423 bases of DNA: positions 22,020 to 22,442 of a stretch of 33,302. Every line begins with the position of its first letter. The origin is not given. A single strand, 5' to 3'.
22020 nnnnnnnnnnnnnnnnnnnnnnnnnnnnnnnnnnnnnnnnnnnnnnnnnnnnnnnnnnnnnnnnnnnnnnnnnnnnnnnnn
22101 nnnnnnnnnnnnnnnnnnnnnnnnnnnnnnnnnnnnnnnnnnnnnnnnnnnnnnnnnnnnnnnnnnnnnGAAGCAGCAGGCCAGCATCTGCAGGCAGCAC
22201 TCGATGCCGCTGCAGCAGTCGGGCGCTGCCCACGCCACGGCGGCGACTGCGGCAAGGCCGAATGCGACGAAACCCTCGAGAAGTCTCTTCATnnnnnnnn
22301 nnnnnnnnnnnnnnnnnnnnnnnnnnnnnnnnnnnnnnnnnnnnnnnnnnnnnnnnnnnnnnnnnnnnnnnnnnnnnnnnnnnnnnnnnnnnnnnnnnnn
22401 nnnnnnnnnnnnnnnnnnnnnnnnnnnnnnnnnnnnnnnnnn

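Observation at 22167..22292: Orphan 41-aa secreted peptide with three vicinal Cys pairs (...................)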

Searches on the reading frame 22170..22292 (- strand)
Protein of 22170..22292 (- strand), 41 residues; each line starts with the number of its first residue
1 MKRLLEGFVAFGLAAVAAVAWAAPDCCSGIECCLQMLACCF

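Call 6: search_protein_families(library=ncbifam, proteins=[window:22170-22292:-], max_evalue=10)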
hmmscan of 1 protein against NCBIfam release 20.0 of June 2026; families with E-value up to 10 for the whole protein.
seq(41 aa): 0 families

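Call 7: search_protein_families(library=pfam, proteins=[window:22170-22292:-], max_evalue=10)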
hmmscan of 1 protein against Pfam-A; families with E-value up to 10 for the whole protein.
seq(41 aa): 0 families

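Call 8: find_homologous_proteins(query=window:22170-22292:-, max_evalue=10)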
Query seq(41 aa) (41 aa): 1 proteins with E <= 10 among 1 candidates.
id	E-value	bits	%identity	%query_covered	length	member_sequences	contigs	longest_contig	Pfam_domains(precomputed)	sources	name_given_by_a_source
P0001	5.1e-19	83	100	100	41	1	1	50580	-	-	-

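Call 11: find_encoding_contigs(protein=P0001, flank=10000)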
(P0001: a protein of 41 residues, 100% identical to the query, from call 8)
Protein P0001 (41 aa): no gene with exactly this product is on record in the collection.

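Call 24: search_protein_representatives(protein=window:22170-22292:-)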
Query: 41 residues. Proteins with E-value up to 0.001 (for the whole library): 7; up to 1e-10: 0; up to 1e-30: 0. The best 7 are listed.
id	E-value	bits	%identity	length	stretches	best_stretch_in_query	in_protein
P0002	3.9e-07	45.0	34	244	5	8-33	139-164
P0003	3.3e-06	42.2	63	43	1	4-41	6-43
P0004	4.4e-04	35.6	55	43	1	4-41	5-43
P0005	4.5e-04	35.6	33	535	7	12-38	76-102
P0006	5.3e-04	35.4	49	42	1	3-41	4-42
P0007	6.7e-04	35.1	33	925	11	19-38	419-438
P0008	8.4e-04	34.8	53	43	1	4-41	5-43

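Call 27: find_homologous_proteins(query=A1, max_evalue=10)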
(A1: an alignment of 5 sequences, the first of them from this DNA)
Query A1 (5 sequences) (41 aa, profile of the alignment): 58 proteins with E <= 10 among 719 candidates.
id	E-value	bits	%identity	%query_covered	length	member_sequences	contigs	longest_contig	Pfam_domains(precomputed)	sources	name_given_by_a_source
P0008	4.1e-18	83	82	41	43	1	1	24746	-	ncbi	-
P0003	9.6e-18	82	83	44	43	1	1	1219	-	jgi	-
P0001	4.1e-17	80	100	100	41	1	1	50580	-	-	-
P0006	4.9e-17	79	48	98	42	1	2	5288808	-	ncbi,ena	-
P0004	7.8e-17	79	82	41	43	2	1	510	-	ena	-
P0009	1.1e-15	75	55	95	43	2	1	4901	-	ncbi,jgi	jgi:hypothetical protein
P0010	1.4e-15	75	56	98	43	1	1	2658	-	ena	-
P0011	3.5e-15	73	49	98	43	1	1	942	-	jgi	jgi:hypothetical protein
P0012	3.9e-15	73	56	95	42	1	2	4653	-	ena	-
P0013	5.6e-15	73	54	95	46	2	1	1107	-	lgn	-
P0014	5.8e-15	73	48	98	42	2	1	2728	-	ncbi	-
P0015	6.3e-15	73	65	100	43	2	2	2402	-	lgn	-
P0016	1.4e-14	72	53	98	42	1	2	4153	-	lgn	-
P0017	2.4e-14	71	60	100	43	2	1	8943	-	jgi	-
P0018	4.9e-14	70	76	41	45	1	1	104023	-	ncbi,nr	ncbi:MAG: hypothetical protein JSS14_04935 [Proteobacteria bacterium]|nr:hypothetical protein [Pseud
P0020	6.0e-14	69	81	39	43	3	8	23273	-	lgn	-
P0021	1.0e-13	69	54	98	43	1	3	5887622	-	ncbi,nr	ncbi:hypothetical protein [Pseudoduganella plicata]|nr:hypothetical protein [Pseudoduganella plicata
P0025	1.2e-12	65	53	95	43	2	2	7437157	-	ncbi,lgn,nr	ncbi:hypothetical protein [Pseudoduganella albidiflava]|nr:hypothetical protein [Pseudoduganella alb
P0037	2.7e-11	61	55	98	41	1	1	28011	-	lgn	-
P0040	7.7e-11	60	49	93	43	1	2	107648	-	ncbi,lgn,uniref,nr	ncbi:hypothetical protein [Pseudoduganella namucuonensis]|uniref:Uncharacterized protein n=1 Tax=Pse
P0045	4.0e-10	57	55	71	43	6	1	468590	-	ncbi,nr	ncbi:hypothetical protein [Rugamonas rivuli]|nr:hypothetical protein [Rugamonas rivuli]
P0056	1.8e-8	52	49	100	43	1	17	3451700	-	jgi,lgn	jgi:hypothetical protein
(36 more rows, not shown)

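Call 30: find_encoding_contigs(protein=P0021, flank=8000, max_places=3)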
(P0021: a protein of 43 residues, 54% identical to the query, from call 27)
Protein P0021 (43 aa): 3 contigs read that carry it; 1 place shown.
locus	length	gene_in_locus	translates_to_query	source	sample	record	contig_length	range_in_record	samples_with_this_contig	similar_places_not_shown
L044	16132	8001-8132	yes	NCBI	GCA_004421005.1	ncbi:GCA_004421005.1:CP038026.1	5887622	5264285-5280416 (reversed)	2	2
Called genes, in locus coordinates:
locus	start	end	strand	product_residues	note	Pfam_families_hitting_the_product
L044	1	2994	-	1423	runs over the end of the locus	PF07494:Reg_prop (faint), PF08450:SGL (faint), PF23748:Beta-prop_LRRK2 (faint), PF07495:Y_Y_Y, PF00512:HisKA, PF02518:HATPase_c, PF00072:Response_reg, PF01627:Hpt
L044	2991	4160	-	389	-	PF01734:Patatin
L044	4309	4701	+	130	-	-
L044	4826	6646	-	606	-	PF01019:G_glu_transpept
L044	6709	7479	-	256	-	PF00106:adh_short, PF08659:KR, PF13561:adh_short_C2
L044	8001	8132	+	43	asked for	-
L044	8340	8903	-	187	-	-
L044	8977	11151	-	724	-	PF03030:H_PPase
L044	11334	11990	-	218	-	PF00406:ADK, PF13207:AAA_17, PF05191:ADK_lid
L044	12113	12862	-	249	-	PF02348:CTP_transf_3, PF12804:NTP_transf_3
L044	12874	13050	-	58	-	PF03966:Trm112p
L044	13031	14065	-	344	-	PF02606:LpxK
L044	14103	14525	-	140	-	PF02472:ExbD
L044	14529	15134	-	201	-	PF01618:MotA_ExbB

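Call 31: find_encoding_contigs(protein=P0006, flank=8000, max_places=3)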
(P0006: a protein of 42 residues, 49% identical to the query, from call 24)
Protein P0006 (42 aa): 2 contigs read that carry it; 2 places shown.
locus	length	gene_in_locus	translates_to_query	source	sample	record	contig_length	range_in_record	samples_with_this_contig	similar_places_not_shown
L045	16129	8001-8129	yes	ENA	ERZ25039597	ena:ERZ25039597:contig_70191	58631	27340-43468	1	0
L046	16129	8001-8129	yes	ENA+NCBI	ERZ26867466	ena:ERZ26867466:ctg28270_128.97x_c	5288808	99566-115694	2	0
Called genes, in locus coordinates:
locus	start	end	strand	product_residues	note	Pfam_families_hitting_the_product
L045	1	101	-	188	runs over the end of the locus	PF00999:Na_H_Exchanger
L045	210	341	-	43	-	PF01042:Ribonuc_L-PSP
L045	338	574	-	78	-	-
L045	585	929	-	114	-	-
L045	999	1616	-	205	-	PF01566:Nramp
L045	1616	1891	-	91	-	PF01566:Nramp (weak)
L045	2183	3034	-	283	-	PF00070:Pyr_redox (faint), PF07992:Pyr_redox_2, PF02852:Pyr_redox_dim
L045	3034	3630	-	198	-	PF07992:Pyr_redox_2, PF12831:FAD_oxidored (weak)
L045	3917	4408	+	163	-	PF00043:GST_C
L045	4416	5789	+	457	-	PF13417:GST_N_3, PF13409:GST_N_2, PF22041:GST_C_7, PF12766:Pyridox_oxase_2, PF01243:PNPOx_N, PF10590:PNP_phzG_C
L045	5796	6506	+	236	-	PF01370:Epimerase (weak)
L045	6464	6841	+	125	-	-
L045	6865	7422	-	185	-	PF03449:GreA_GreB_N, PF01272:GreA_GreB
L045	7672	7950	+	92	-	-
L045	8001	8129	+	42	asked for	-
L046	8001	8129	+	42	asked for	-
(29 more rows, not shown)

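Call 32: find_encoding_contigs(protein=P0025, flank=6000, max_places=2)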
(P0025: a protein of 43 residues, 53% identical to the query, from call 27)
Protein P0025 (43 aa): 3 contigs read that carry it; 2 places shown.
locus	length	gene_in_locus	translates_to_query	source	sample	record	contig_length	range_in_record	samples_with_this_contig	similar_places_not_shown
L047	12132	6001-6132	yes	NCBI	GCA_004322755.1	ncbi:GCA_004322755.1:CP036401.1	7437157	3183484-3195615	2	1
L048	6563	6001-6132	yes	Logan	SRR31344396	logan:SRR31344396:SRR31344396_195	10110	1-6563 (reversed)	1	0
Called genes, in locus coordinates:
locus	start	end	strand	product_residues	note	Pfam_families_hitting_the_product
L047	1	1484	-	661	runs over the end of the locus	PF00884:Sulfatase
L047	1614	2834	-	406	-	PF01757:Acyl_transf_3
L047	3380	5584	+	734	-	PF02566:OsmC, PF02624:YcaO, PF18381:YcaO_C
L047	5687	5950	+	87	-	-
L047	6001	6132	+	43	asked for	-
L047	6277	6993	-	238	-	PF03358:FMN_red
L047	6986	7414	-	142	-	PF03960:ArsC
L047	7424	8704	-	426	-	PF02040:ArsB, PF03600:CitMHS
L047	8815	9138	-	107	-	PF12840:HTH_20, PF01022:HTH_5 (weak)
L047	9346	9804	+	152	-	PF00583:Acetyltransf_1, PF13673:Acetyltransf_10 (weak), PF13508:Acetyltransf_7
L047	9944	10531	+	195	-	-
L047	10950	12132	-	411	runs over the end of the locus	PF02065:Melibiase (weak), PF16499:Melibiase_2, PF17801:Melibiase_C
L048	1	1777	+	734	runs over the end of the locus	PF02566:OsmC, PF02624:YcaO, PF18381:YcaO_C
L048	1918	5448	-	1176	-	PF01734:Patatin (weak)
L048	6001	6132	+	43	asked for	-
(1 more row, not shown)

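Call 33: find_encoding_contigs(protein=P0056, flank=6000, max_places=3)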
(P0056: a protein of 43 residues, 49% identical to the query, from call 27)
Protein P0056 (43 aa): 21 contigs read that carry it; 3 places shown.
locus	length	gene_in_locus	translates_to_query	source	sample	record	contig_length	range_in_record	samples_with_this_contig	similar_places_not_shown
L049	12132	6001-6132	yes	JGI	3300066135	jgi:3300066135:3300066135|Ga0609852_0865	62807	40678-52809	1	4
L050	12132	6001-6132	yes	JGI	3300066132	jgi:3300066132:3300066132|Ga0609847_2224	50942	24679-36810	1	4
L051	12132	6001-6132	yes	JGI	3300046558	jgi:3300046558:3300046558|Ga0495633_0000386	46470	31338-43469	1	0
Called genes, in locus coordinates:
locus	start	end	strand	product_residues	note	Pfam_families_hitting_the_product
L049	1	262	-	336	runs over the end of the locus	PF03009:GDPD, PF16387:DUF4996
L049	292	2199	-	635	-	PF00593:TonB_dep_Rec_b-barrel, PF14905:OMP_b-brl_3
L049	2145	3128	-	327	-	PF07715:Plug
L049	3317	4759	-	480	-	-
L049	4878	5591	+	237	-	PF01545:Cation_efflux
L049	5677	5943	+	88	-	-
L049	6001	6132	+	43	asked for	-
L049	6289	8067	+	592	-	PF00999:Na_H_Exchanger, PF02254:TrkA_N, PF27452:KefB_C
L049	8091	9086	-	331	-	PF00389:2-Hacid_dh, PF02826:2-Hacid_dh_C, PF03446:NAD_binding_2 (weak)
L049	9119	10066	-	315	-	PF02517:Rce1-like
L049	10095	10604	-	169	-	PF00254:FKBP_C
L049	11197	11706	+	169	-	-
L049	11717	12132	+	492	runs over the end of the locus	PF08548:Peptidase_M10_C, PF00353:HemolysinCabind (weak)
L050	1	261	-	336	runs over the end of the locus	PF03009:GDPD, PF16387:DUF4996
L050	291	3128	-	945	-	PF07715:Plug, PF00593:TonB_dep_Rec_b-barrel, PF14905:OMP_b-brl_3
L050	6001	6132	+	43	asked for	-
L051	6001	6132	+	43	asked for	-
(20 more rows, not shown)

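Call 34: find_encoding_contigs(protein=P0018, flank=6000, max_places=2)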
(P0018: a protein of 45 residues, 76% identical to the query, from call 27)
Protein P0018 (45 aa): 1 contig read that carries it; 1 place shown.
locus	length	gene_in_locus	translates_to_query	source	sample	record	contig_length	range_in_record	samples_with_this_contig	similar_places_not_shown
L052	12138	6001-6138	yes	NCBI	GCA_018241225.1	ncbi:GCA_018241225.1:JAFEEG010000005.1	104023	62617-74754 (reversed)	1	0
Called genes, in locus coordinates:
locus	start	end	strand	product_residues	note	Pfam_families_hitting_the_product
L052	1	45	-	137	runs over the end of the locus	-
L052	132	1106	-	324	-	PF00534:Glycos_transf_1, PF13692:Glyco_trans_1_4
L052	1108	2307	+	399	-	PF12867:DinB_2, PF03781:FGE-sulfatase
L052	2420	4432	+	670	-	PF00149:Metallophos, PF02872:5_nucleotid_C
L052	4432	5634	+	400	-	PF14559:TPR_19 (faint)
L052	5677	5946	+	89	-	-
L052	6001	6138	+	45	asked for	-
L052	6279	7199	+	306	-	PF00892:EamA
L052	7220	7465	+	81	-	PF09791:Oxidored-like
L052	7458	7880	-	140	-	-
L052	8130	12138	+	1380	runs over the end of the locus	PF12770:CHAT (faint), PF00211:Guanylate_cyc, PF13191:AAA_16, PF13401:AAA_22 (weak), PF13424:TPR_12 (faint)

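Call 40: find_related_loci(query=A2, collection=metagenome_contigs, flank=6000)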
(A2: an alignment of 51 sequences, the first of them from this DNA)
Query A2 (41 aa) in metagenome_contigs; peptide patterns used: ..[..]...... (x = any residue, [..] = any of these).
70 stretches matched a pattern; 19 encode a relative of the query (tblastn E <= 1e-3); 19 distinct loci.
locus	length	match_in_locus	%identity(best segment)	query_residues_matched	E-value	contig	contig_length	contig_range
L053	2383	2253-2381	65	1-41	3e-11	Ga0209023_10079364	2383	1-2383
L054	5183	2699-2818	50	2-41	8e-9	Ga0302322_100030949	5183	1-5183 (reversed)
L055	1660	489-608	50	2-41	8e-9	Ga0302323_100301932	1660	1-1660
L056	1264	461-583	54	2-41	5e-8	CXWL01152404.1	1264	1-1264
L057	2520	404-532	48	1-41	4e-7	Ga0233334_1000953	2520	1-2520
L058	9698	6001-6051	65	25-41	8e-7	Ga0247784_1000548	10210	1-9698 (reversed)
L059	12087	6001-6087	55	13-41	7e-7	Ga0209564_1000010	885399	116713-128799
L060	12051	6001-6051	82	25-41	1e-6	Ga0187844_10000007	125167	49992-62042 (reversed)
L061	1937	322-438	54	3-41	1e-6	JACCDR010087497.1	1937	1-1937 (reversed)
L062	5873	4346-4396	82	25-41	1e-6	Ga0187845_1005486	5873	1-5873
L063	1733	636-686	76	25-41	3e-6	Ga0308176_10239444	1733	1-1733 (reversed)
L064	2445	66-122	68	23-41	3e-6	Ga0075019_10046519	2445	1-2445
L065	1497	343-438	50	10-41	3e-6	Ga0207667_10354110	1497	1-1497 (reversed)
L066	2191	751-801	76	25-41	2e-5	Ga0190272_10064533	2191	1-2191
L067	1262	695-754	65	22-41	2e-5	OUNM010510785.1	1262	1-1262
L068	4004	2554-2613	70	22-41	3e-5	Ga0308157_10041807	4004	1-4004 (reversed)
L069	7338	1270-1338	61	20-41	9e-5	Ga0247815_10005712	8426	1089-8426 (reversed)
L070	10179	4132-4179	75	26-41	8e-5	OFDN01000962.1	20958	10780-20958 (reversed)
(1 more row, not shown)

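Call 46: find_encoding_contigs(protein=P0045, flank=6000, max_places=2)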
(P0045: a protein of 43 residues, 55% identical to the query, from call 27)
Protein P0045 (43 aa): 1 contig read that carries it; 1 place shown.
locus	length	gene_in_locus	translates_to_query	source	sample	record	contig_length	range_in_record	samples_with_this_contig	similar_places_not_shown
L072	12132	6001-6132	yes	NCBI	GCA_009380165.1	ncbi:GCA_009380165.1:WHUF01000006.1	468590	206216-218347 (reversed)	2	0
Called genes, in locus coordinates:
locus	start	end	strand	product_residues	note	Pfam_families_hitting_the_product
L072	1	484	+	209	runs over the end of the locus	PF00440:TetR_N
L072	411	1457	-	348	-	PF13378:MR_MLE_C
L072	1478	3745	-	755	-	PF07715:Plug, PF00593:TonB_dep_Rec_b-barrel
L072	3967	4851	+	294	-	PF23678:YqhI, PF01738:DLH, PF00326:Peptidase_S9 (faint), PF02129:Peptidase_S15, PF08840:BAAT_C (weak)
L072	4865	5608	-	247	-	-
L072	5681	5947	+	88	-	-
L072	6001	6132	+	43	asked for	-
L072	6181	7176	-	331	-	PF00561:Abhydrolase_1, PF12146:Hydrolase_4, PF12697:Abhydrolase_6, PF00326:Peptidase_S9 (weak)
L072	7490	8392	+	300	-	PF00126:HTH_1, PF03466:LysR_substrate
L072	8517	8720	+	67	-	-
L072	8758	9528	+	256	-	PF10988:DUF2807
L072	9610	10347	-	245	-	PF13399:LytR_C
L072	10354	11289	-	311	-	PF00482:T2SSF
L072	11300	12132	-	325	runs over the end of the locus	PF00482:T2SSF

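Call 47: find_encoding_contigs(protein=P0037, flank=6000, max_places=2)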
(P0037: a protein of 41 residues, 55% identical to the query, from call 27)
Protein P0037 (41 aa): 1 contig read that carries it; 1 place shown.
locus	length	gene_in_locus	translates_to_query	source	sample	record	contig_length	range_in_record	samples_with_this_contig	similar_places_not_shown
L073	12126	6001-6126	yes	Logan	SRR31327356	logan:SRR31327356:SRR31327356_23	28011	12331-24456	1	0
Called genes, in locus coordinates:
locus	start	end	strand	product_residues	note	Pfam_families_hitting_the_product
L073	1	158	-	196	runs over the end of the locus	PF28474:DUF8412, PF13376:OmdA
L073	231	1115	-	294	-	PF00126:HTH_1, PF03466:LysR_substrate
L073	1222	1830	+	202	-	PF13417:GST_N_3 (faint), PF13409:GST_N_2, PF00043:GST_C, PF14497:GST_C_3 (weak), PF13410:GST_C_2 (weak)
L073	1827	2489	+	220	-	PF02798:GST_N, PF13417:GST_N_3, PF13409:GST_N_2, PF22441:CLIC-like_N, PF00043:GST_C, PF13410:GST_C_2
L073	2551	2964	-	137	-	PF04828:GFA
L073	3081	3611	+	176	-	PF13302:Acetyltransf_3, PF00583:Acetyltransf_1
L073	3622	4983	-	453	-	-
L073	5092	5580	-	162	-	PF07883:Cupin_2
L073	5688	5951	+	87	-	-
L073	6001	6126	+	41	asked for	-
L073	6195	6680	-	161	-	PF14588:YjgF_endoribonc, PF01042:Ribonuc_L-PSP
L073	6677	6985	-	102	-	-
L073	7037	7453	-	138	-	PF08818:DUF1801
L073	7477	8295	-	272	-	-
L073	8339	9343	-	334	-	-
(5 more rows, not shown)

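Call 48: find_encoding_contigs(protein=P0020, flank=6000, max_places=3)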
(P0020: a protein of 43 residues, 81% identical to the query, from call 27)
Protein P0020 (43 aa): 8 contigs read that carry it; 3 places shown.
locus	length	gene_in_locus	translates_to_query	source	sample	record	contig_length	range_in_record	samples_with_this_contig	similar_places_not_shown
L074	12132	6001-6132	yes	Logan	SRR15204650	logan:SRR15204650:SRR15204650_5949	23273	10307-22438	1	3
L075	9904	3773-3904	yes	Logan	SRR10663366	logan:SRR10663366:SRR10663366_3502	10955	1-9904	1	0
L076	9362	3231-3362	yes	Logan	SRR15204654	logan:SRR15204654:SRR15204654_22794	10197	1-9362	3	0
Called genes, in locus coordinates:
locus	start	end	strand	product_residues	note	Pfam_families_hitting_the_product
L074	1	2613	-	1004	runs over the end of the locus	PF00403:HMA, PF00122:E1-E2_ATPase, PF00702:Hydrolase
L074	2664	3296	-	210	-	PF01545:Cation_efflux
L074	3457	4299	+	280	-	PF04116:FA_hydroxylase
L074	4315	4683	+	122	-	PF12487:DUF3703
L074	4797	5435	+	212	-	PF13462:Thioredoxin_4 (weak), PF01323:DSBA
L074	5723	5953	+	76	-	-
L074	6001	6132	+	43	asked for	-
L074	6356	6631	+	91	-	-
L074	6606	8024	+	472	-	PF12323:HTH_OrfB_IS605, PF01385:OrfB_IS605, PF07282:Cas12f1-like_TNB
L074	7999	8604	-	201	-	-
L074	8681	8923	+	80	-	-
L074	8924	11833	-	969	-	PF07916:TraG_N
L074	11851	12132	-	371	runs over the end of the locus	?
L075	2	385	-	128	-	?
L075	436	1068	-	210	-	PF01545:Cation_efflux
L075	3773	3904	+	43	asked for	-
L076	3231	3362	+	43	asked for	-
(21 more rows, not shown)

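Call 58: predict_structure(alignment_id=A2)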
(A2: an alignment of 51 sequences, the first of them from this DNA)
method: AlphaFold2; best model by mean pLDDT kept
length: 41 residues; sequences in the alignment: 51
mean_pLDDT: 67.2   pTM: 0.28
mean pLDDT of the five models: 67.2, 67.2, 65.4, 60.5, 58.9
residues with pLDDT >= 90: 0; 70-90: 15; 50-70: 25; < 50: 1
segments of 3 or more residues with pLDDT < 50: none
pLDDT, mean of each block of 10 residues (from residue 1): 66 71 65 69 48
secondary structure, 60 per line:
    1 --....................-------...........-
elements in order: H3-22 H30-40
